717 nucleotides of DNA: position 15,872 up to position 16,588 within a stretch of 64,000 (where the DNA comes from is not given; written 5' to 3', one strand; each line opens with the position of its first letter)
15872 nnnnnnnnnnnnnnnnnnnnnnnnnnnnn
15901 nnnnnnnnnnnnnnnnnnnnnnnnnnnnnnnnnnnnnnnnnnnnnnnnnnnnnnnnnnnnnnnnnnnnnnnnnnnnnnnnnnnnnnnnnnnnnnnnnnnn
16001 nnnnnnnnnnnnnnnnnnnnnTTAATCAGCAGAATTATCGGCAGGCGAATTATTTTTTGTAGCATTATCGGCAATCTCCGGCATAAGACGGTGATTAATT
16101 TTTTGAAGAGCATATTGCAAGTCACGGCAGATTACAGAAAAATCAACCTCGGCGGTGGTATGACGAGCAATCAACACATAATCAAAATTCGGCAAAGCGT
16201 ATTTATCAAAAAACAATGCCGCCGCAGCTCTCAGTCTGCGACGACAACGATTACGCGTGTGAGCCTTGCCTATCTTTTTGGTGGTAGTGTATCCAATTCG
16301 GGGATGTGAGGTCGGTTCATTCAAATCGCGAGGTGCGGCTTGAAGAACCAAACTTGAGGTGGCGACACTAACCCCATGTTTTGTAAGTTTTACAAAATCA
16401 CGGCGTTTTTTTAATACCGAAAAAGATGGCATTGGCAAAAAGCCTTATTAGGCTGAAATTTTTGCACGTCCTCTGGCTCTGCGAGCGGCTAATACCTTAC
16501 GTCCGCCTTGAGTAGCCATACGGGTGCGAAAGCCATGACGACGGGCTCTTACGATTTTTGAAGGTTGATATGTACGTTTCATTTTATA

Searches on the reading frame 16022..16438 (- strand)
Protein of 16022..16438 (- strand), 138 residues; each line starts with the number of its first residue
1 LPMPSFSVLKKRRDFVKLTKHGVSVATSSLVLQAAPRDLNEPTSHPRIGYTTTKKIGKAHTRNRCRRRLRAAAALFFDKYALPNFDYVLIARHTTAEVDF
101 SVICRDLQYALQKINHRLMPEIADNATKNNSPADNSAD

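Call 34: search_protein_families(library=ncbifam, proteins=[window:16022-16438:-], max_evalue=1e-10)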
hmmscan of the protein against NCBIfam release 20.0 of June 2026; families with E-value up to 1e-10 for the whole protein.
window:16022-16438:- (138 aa): 1 family
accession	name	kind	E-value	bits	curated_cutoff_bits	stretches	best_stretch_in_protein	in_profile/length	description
TIGR00188.1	rnpA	equivalog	7e-16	58.4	38.35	1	9-115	7-108/111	ribonuclease P protein component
